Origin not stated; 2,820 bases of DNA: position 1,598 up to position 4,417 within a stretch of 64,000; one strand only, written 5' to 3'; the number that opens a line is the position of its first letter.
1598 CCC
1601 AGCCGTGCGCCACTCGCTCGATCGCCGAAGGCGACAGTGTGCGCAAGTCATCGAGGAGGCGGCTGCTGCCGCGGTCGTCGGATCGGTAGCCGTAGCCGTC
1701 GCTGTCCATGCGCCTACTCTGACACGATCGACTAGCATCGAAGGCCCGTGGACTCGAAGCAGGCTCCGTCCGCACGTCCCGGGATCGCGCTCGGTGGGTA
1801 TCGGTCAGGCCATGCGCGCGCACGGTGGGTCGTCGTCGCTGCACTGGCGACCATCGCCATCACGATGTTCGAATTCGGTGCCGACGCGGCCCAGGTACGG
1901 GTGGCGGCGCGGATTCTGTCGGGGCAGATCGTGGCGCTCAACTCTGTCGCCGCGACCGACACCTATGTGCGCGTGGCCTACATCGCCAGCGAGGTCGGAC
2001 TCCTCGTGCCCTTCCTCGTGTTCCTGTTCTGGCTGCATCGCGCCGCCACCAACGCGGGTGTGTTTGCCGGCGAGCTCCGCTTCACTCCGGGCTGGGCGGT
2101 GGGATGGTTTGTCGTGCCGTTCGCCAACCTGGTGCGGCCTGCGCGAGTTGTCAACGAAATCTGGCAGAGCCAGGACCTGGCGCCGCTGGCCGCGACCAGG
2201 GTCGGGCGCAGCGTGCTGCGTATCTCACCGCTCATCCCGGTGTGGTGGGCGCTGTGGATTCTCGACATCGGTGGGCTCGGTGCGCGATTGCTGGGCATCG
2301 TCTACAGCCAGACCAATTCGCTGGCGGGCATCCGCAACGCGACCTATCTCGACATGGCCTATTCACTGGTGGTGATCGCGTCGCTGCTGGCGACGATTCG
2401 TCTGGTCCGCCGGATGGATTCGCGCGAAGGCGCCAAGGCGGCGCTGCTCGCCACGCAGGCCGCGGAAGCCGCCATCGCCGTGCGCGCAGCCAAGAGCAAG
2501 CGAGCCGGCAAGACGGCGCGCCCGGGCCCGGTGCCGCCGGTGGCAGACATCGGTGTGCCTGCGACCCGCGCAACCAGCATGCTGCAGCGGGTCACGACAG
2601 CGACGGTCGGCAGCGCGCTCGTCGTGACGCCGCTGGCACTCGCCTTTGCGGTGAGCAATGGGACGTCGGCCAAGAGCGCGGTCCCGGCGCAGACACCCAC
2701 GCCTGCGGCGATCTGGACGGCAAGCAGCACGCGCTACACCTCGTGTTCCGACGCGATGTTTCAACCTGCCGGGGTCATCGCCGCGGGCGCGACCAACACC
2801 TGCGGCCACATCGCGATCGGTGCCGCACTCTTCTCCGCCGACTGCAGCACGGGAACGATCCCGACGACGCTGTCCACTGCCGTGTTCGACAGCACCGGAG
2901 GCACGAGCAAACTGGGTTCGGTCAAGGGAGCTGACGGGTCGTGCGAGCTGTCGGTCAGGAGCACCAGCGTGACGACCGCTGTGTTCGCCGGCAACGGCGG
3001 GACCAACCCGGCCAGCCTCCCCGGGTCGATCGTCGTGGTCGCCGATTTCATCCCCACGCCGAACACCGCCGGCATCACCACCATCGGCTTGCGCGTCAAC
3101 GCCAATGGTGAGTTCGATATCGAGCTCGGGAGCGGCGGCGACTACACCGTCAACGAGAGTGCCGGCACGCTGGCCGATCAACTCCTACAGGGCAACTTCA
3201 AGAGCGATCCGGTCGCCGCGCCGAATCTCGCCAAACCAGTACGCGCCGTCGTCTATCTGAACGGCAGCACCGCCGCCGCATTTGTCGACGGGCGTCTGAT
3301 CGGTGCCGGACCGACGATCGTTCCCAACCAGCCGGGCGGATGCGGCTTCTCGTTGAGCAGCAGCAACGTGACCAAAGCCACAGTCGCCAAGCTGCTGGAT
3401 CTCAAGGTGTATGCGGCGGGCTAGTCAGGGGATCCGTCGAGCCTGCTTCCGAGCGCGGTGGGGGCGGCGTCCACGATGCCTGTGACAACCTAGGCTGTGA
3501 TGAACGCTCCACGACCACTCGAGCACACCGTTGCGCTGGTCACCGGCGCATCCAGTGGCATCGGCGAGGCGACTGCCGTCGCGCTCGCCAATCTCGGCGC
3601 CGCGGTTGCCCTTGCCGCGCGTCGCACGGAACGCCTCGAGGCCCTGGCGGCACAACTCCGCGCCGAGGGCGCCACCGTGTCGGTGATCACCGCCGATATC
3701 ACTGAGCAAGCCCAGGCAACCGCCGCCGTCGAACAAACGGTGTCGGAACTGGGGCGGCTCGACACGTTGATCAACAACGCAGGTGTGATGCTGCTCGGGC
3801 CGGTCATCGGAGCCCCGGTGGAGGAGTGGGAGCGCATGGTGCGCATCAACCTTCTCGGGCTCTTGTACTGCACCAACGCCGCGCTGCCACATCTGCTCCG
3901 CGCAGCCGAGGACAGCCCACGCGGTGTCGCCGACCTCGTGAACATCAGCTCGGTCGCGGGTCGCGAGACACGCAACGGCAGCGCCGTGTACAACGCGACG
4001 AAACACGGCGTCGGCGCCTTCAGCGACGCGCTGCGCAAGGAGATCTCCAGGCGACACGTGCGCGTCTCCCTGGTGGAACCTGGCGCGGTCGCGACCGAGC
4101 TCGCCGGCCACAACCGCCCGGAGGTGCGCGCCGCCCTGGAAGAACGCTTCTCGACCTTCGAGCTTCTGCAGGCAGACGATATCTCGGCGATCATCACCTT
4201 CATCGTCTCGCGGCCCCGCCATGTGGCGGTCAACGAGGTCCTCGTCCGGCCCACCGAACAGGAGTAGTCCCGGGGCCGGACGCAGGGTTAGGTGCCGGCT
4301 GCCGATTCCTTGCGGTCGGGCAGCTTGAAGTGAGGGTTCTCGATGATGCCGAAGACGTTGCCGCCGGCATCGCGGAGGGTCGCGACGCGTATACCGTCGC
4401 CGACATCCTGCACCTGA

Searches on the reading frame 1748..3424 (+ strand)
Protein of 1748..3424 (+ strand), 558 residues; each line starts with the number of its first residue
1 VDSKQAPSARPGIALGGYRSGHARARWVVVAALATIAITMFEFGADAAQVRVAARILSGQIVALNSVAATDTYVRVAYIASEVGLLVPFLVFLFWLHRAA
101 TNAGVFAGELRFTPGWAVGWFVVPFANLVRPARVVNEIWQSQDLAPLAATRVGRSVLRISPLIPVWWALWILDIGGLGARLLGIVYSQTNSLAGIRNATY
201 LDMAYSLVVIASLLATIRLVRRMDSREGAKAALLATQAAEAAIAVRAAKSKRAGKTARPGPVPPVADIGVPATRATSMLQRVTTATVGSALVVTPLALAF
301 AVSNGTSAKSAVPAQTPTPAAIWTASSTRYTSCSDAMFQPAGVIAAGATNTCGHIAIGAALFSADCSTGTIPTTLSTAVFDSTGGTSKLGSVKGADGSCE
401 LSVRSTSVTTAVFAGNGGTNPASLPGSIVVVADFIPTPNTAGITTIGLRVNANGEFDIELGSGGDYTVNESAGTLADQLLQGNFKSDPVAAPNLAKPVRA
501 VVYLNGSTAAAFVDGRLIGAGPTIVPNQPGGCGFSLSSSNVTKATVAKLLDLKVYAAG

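Call 5: search_protein_families(library=pfam, proteins=[window:1748-3424:+], max_evalue=0.01)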
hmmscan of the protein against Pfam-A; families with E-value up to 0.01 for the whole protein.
window:1748-3424:+ (558 aa): 1 family
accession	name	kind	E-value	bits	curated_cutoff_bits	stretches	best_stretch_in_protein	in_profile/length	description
PF14219.11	DUF4328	-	1.6e-25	90.1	27.2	1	65-224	8-165/166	Domain of unknown function (DUF4328)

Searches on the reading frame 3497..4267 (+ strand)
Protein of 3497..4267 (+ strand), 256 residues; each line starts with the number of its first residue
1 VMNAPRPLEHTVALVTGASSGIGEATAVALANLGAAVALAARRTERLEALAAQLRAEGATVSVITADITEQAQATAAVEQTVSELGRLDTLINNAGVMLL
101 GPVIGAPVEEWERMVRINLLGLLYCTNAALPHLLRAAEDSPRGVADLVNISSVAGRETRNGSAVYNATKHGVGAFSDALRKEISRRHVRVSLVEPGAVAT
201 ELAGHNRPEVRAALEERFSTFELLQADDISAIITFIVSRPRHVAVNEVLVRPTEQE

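Call 5: search_protein_families(library=pfam, proteins=[window:3497-4267:+], max_evalue=0.01)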
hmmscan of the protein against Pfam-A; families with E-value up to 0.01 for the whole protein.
window:3497-4267:+ (256 aa): 4 families
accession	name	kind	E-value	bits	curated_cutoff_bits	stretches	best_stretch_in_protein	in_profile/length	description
PF00106.31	adh_short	-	4.3e-54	183.4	26.6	1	12-208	2-192/195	short chain dehydrogenase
PF13561.12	adh_short_C2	-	5.1e-39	134.7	27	1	17-239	1-219/236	Enoyl-(Acyl carrier protein) reductase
PF08659.16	KR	-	2e-13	51.1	22.6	1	13-192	3-172/180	KR domain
PF01370.27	Epimerase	-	7.9e-05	22.6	20.9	1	13-120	1-97/240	NAD dependent epimerase/dehydratase family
